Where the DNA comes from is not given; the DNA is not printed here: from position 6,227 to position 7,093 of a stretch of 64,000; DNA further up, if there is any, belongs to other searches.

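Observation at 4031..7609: Five-gene SD-coupled operon resembling a polymorphic toxin/immunity (or effector/immunity) module next to VirB6-like genes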

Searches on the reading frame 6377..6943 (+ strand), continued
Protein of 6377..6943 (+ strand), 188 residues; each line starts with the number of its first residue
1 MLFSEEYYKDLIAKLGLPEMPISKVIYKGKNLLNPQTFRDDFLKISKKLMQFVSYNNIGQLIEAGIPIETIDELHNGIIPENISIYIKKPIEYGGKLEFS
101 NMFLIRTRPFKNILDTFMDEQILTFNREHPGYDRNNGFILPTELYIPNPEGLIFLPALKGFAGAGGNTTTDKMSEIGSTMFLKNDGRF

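Call 48: find_encoding_contigs(protein=P0046, flank=6000, max_places=2)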
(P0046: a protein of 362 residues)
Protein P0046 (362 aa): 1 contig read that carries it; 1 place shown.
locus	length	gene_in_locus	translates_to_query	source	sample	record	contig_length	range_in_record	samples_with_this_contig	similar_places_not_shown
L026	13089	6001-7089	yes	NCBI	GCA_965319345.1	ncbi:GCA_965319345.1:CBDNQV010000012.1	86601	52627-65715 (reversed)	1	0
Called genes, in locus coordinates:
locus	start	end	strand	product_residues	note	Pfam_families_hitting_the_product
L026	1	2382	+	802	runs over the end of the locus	PF00912:Transgly, PF17092:PCB_OB, PF00905:Transpeptidase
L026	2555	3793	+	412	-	-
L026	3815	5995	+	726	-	PF02534:T4SS-DNA_transf, PF10412:TrwB_AAD_bind, PF12696:TraG-D_C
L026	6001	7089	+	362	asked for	-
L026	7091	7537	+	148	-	-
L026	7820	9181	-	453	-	PF07690:MFS_1, PF13000:Acatn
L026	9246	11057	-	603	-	PF00009:GTP_EFTU, PF01926:MMR_HSR1 (faint), PF22042:EF-G_D2, PF03144:GTP_EFTU_D2, PF00679:EFG_C, PF21018:BipA_C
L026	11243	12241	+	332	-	-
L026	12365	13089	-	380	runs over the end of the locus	PF00226:DnaJ, PF01556:DnaJ_C, PF27659:CHP02642 (faint), PF00684:DnaJ_CXXCXGXG, PF27439:DnaJ_C_2 (weak)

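Call 49: find_encoding_contigs(protein=P0022, flank=10000, max_places=2)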
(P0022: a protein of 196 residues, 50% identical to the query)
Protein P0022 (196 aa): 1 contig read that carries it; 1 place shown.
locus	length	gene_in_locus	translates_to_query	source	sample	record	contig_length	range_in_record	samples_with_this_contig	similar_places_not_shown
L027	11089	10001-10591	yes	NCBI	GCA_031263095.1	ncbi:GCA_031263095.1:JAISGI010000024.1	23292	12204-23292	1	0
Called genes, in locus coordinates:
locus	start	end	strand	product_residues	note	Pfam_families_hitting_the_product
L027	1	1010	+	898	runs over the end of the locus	PF01551:Peptidase_M23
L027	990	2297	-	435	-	PF10396:TrmE_N, PF12631:MnmE_helical, PF01926:MMR_HSR1, PF02421:FeoB_N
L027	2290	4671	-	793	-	PF00343:Phosphorylase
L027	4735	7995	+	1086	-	PF00580:UvrD-helicase, PF13245:AAA_19 (faint), PF13538:UvrD_C_2 (faint), PF13361:UvrD_C, PF12705:PDDEXK_1 (weak)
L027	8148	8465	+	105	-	-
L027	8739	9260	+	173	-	PF00691:OmpA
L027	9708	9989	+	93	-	-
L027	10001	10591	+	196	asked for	-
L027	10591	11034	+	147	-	-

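Call 50: find_encoding_contigs(protein=P0054, flank=8000, max_places=2)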
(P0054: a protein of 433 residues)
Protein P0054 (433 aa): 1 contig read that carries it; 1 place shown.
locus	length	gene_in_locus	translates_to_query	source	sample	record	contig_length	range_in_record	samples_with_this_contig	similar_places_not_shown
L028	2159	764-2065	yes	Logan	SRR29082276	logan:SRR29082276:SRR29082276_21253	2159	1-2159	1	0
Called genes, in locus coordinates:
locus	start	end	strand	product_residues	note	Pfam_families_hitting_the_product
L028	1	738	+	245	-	?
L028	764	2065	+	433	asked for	-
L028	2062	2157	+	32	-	?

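Call 51: find_encoding_contigs(protein=P0033, flank=8000, max_places=2)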
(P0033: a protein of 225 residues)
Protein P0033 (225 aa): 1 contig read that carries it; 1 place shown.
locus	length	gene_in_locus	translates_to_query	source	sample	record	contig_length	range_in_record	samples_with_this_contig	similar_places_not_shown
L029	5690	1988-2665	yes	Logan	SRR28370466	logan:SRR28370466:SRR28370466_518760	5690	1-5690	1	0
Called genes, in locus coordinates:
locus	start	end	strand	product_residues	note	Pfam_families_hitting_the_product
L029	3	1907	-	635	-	?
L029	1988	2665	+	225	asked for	-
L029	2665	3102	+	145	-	-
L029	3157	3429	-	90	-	PF00216:Bac_DNA_binding, PF18291:HU-HIG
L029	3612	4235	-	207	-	-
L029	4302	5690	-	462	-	?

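Call 53: search_protein_families(library=pfam, proteins=[L028:1-738:+, L029:3-1907:-, L029:2665-3102:+, L026:7091-7537:+, L026:2555-3793:+, L027:10591-11034:+, L027:9708-9989:+, L029:3612-4235:-, L029:4302-5690:-, L026:11243-12241:+], max_evalue=0.1)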
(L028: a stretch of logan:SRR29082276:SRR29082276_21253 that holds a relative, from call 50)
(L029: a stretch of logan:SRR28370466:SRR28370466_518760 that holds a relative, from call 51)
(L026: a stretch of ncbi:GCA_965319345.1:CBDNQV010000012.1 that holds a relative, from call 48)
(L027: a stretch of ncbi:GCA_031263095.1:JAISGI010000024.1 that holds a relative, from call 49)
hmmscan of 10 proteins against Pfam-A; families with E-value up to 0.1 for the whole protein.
L028:1-738:+ (245 aa): 3 families
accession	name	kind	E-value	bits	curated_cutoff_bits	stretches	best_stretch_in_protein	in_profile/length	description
PF02534.20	T4SS-DNA_transf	-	1.4e-28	100.4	20.1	1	7-206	272-457/468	Type IV secretory system Conjugative DNA transfer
PF12696.13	TraG-D_C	-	3.8e-20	72.5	22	1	47-170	1-124/126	TraM recognition site of TraD and TraG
PF10412.15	TrwB_AAD_bind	-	5.2e-16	58.9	20.5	1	3-179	209-375/387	Type IV secretion-system coupling protein DNA-binding domain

L029:3-1907:- (635 aa): 37 families (the best 25 are shown)
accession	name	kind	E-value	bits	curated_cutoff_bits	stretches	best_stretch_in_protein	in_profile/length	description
PF17871.7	AAA_lid_9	-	1.5e-35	121.7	22.8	1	340-441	1-102/104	AAA lid domain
PF00004.35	AAA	-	5.7e-17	62.8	21.2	2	201-313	2-109/131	ATPase family associated with various cellular activities (AAA)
PF07724.20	AAA_2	-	1.4e-13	51.7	27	1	592-635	1-44/166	AAA domain (Cdc48 subfamily)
PF13191.12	AAA_16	-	3.5e-12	47.6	32.6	2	178-224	2-51/167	AAA ATPase domain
PF13401.12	AAA_22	-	2.5e-08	34.7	27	1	195-283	3-97/130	AAA domain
PF20720.3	nSTAND3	-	1.6e-07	31.6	27.2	1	184-225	6-45/155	Novel STAND NTPase 3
PF07728.20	AAA_5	-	1.9e-07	31.6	22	2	597-626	2-31/139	AAA domain (dynein-related subfamily)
PF02861.25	Clp_N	-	5.2e-07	30.2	20.7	1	17-57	1-41/53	Clp amino terminal domain, pathogenicity island component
PF01695.23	IstB_IS21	-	8.5e-06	25.9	24.1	1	195-261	90-152/238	IstB-like ATP binding protein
PF05621.17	TniB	-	1.6e-05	24.9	22.4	1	218-336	69-184/189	Bacterial TniB protein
PF05496.18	RuvB_N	-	2.1e-05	24.8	27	0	566-616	9-55/159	Holliday junction DNA helicase RuvB P-loop domain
PF12775.13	AAA_7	-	6.6e-05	23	25.8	0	596-634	35-73/181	P-loop containing dynein motor region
PF01078.27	Mg_chelatase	-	0.00011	22.1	20.3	0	178-238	5-63/207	Magnesium chelatase, subunit ChlI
PF00308.24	Bac_DnaA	-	0.00016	22.3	23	0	589-623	29-63/162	Bacterial DnaA ATPAse domain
PF13238.12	AAA_18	-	0.00021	22.2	29.4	0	202-272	3-76/128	AAA domain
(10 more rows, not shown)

L029:2665-3102:+ (145 aa): 3 families
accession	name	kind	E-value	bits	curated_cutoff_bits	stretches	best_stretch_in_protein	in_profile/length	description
PF14567.11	SUKH_5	-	5.7e-05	23.4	27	1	9-143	5-137/142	SMI1-KNR4 cell-wall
PF09346.15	SMI1_KNR4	-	0.0071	17.4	25.4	1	44-140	18-123/125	SMI1 / KNR4 family (SUKH-1)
PF14568.11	SUKH_6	-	0.0076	17.2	27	1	44-112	15-85/119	SMI1-KNR4 cell-wall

L026:7091-7537:+ (148 aa): 2 families
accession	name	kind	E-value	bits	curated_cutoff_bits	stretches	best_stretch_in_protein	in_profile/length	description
PF14568.11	SUKH_6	-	0.0056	17.6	27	1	41-73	14-46/119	SMI1-KNR4 cell-wall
PF09346.15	SMI1_KNR4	-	0.013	16.5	25.4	1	41-82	17-58/125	SMI1 / KNR4 family (SUKH-1)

L026:2555-3793:+ (412 aa): 0 families

L027:10591-11034:+ (147 aa): 0 families

L027:9708-9989:+ (93 aa): 0 families

L029:3612-4235:- (207 aa): 2 families
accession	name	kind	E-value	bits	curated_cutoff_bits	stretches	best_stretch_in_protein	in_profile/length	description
PF04956.18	TrbC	-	0.0026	18.3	27.9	1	94-152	41-98/98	TrbC/VIRB2 pilin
PF11862.13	DUF3382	-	0.08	13.7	28.9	0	107-158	12-64/97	Domain of unknown function (DUF3382)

L029:4302-5690:- (462 aa): 4 families
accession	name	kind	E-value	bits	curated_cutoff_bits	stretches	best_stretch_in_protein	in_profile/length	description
PF00152.25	tRNA-synt_2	-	5e-104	348.1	25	1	1-432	10-308/308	tRNA synthetases class II (D, K and N)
PF02938.19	GAD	-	1.5e-19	70.4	23.4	1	185-277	1-93/95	GAD domain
PF01409.25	tRNA-synt_2d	-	0.0086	16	19.8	0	69-109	89-130/246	tRNA synthetases class II core domain (F)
PF14544.11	DUF4443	-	0.05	14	27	0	217-278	26-90/100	Domain of unknown function (DUF4443)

L026:11243-12241:+ (332 aa): 1 family
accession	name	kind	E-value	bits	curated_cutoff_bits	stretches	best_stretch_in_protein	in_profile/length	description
PF06202.20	GDE_C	-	0.068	12.5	21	0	16-138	103-194/367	Amylo-alpha-1,6-glucosidase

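Call 54: list_cluster_members(proteins=[P0046, P0054, P0033, P0042, P0036, P0031, P0041, P0043, P0048, P0065])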
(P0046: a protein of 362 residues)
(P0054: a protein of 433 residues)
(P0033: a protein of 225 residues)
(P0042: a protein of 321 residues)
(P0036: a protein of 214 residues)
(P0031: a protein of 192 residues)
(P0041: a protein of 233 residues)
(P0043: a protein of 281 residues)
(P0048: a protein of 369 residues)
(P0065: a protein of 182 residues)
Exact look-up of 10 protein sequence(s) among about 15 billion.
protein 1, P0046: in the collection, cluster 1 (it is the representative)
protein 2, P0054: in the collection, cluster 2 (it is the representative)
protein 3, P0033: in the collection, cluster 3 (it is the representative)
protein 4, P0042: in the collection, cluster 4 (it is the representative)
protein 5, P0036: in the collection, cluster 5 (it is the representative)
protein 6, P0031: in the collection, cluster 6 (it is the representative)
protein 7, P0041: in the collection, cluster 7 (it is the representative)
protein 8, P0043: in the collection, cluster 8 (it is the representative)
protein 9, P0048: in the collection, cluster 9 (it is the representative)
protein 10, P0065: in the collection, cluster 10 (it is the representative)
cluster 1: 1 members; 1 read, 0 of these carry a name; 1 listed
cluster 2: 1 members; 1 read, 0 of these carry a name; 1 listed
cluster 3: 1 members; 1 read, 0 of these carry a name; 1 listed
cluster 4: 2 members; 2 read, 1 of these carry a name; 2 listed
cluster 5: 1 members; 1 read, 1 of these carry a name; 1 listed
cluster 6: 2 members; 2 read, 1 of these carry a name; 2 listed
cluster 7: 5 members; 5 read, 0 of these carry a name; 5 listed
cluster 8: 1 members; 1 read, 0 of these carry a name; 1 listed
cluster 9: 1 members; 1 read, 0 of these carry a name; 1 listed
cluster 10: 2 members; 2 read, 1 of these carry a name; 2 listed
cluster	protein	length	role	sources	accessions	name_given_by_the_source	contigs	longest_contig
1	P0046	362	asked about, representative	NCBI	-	-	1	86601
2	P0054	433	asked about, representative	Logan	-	-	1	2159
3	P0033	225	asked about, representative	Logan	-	-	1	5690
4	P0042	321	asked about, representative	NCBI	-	-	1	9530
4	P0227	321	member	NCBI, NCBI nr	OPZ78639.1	MAG: hypothetical protein BWY78_00479 [Alphaproteobacteria bacterium ADurb.Bin438]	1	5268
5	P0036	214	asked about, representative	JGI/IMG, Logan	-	hypothetical protein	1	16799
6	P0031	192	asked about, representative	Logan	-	-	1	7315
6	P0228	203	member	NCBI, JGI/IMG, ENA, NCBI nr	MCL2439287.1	MAG: hypothetical protein FWD15_02120 [Alphaproteobacteria bacterium] | hypothetical protein [Alphaproteobacteria bacterium]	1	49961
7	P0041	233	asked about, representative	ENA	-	-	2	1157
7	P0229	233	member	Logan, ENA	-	-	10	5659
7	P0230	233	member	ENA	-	-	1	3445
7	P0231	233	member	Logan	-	-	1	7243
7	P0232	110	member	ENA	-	-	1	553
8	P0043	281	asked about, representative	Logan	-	-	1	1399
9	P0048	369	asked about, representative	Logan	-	-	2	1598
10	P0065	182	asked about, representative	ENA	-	-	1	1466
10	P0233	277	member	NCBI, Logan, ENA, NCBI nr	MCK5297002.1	MAG: hypothetical protein KAJ75_08940 [Alphaproteobacteria bacterium] | hypothetical protein [Alphaproteobacteria bacterium]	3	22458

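Call 58: find_encoding_contigs(protein=P0233, flank=8000, max_places=1)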
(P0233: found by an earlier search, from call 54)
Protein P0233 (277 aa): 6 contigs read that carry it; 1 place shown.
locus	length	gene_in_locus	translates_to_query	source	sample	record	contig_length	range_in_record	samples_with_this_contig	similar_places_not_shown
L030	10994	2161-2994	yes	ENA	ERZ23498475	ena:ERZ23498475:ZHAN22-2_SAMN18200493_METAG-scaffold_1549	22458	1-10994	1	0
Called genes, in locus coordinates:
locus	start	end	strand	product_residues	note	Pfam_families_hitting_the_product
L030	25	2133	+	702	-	PF02534:T4SS-DNA_transf, PF10412:TrwB_AAD_bind, PF12696:TraG-D_C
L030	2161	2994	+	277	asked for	-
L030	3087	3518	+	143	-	-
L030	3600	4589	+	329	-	-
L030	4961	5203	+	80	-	-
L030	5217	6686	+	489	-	PF01875:Memo, PF01871:AMMECR1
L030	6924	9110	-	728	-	PF17764:PriA_3primeBD, PF00270:DEAD, PF04851:ResIII, PF00271:Helicase_C (faint), PF18319:Zn_ribbon_PriA, PF18074:PriA_C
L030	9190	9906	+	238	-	PF04340:DUF484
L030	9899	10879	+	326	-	PF02899:Phage_int_SAM_1, PF00589:Phage_integrase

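Call 59: find_encoding_contigs(protein=P0228, flank=8000, max_places=1)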
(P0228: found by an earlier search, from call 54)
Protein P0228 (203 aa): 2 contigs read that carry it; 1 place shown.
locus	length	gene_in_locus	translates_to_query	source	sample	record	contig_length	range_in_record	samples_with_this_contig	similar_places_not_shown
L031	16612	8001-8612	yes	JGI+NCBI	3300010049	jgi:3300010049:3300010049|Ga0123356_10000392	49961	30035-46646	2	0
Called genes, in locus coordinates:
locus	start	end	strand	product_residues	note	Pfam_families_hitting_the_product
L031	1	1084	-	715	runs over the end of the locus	-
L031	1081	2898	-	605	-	-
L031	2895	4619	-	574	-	-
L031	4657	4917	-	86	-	-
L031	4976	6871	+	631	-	-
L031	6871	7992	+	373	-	-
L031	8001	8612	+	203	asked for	-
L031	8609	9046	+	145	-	-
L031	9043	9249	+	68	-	PF13467:RHH_4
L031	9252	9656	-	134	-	PF01243:PNPOx_N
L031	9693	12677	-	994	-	PF05170:AsmA (weak)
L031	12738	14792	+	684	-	PF00270:DEAD (weak), PF04851:ResIII, PF17757:UvrB_inter, PF27431:UvrB_3rd, PF00271:Helicase_C, PF12344:UvrB, PF02151:UVR (weak)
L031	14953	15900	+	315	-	PF13505:OMP_b-brl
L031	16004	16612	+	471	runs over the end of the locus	-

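Call 60: find_encoding_contigs(protein=P0036, flank=8000, max_places=1)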
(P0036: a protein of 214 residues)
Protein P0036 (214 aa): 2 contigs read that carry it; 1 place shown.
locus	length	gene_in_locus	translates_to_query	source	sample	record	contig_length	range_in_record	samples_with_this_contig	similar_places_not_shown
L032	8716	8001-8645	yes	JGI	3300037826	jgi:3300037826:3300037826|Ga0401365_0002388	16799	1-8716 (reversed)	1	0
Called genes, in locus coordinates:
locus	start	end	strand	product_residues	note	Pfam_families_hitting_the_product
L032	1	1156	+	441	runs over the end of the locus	PF07219:HemY_N (weak), PF14559:TPR_19 (faint)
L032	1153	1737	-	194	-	PF13847:Methyltransf_31 (weak)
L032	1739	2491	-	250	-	PF20772:TACO1_YebC_N, PF01709:Transcrip_reg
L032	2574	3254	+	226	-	PF01330:RuvA_N, PF14520:HHH_5, PF07499:RuvA_C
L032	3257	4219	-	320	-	PF01479:S4, PF00849:PseudoU_synth_2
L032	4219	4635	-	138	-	-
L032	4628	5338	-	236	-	PF13717:Zn_ribbon_4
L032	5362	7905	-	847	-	PF02861:Clp_N, PF23569:NBD_SMAX1 (weak), PF00004:AAA, PF17871:AAA_lid_9, PF00004:AAA, PF07724:AAA_2, PF07728:AAA_5, PF10431:ClpB_D2-small, +8 more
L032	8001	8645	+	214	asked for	-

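Call 61: find_encoding_contigs(protein=P0042, flank=8000, max_places=1)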
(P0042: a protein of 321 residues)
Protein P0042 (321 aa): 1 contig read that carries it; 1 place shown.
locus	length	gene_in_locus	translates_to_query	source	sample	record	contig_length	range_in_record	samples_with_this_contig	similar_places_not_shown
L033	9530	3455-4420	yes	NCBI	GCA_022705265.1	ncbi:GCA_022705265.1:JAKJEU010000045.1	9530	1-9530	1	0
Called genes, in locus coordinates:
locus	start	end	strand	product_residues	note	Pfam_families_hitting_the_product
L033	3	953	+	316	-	?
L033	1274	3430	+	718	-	PF02534:T4SS-DNA_transf, PF10412:TrwB_AAD_bind, PF12696:TraG-D_C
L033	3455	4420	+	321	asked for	-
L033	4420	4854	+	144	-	-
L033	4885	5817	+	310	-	-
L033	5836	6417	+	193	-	PF00300:His_Phos_1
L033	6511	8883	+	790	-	PF13188:PAS_8 (faint), PF00989:PAS (weak), PF08448:PAS_4 (faint), PF13426:PAS_9, PF01590:GAF, PF08447:PAS_3, PF00512:HisKA, PF02518:HATPase_c, +1 more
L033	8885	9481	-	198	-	PF06776:IalB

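Call 68: fold_search(model_id=the predicted structure, library=pdb)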
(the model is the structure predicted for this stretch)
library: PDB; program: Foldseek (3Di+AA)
matches with E <= 10: 152; with E <= 0.001: 0
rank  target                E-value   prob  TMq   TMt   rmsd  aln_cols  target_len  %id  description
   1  8ydb_J                8.3e-01  0.18  0.25  0.16   9.5       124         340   13  Type I-FHNH Cascade-dsDNA intermediate complex (released 2024-07-31)
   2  6uha_B                8.9e-01  0.04  0.16  0.15  19.3       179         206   11  Open-form Crystal Structure of Human RYR Receptor 3 ( 848-1055) (released 2020-08-05)
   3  3spa_A                1.2e+00  0.04  0.12  0.04  10.1        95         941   13  Crystal Structure of Human Mitochondrial RNA Polymerase (released 2011-09-28)
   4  7u9k_A                1.4e+00  0.03  0.13  0.09  13.4       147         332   12  Staphylococcus aureus D-alanine-D-alanine ligase in complex with ATP, D-ala-D-ala, Mg2+ and K+ (released 2023-03-15)
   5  9mn9_E                1.4e+00  0.03  0.15  0.04  15.5       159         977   11  Structure of the human mitochondrial promoter-initiated transcription elongation complex, P-EC13 (released 2025-08-06)
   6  7a8p                  1.5e+00  0.05  0.14  0.05  10.8        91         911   11  Structure of human mitochondrial RNA polymerase in complex with IMT inhibitor. (released 2020-12-30)
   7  8u8u_E                1.5e+00  0.04  0.12  0.04  10.4        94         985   13  Cryo-EM Structure of Cognate Substrate ATP Bound in the Entry Site (ES) of Human Mitochondrial Transcription Elongatio (released 2024-09-04)
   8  2i87_B                1.8e+00  0.04  0.14  0.08  11.7       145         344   12  Allosteric inhibition of Staphylococcus aureus D-alanine:D-alanine ligase revealed by crystallographic studies (released 2006-10-03)
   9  8zcz_A                1.9e+00  0.06  0.19  0.06  12.6       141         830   18  Cryo-EM structure of eSaCas9_NNG-guide RNA-target DNA complex in an interrogation state (released 2025-11-05)
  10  9shx_A                2.0e+00  0.06  0.22  0.13  16.0       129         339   12  Type I-F_HNH variant Cascade bound to dsDNA, HNH domain in middle position (released 2026-02-04)
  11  9cjx_MODEL_1_A        2.0e+00  0.06  0.13  0.24  14.2        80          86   11  Solution NMR structure of the RiPP proteusin DprE2 from Desulfotomaculum sp. (released 2024-12-04)
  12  6uha_A                2.0e+00  0.03  0.16  0.15  18.6       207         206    9  Open-form Crystal Structure of Human RYR Receptor 3 ( 848-1055) (released 2020-08-05)
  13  2i80_A                2.0e+00  0.03  0.13  0.08  11.9       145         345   12  Allosteric inhibition of Staphylococcus aureus D-alanine:D-alanine ligase revealed by crystallographic studies (released 2006-09-26)
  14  4fu0_A                2.0e+00  0.03  0.13  0.09  12.4       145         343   10  Crystal Structure of VanG D-Ala:D-Ser Ligase from Enterococcus faecalis (released 2012-09-19)
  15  9gzm_A                2.0e+00  0.03  0.17  0.04  14.8       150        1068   11  Cryo-EM structure of the human mitochondrial RNA polymerase transcription initiation complex (POLRMT/TFAM/TFB2M/DNA/RN (released 2025-07-30)
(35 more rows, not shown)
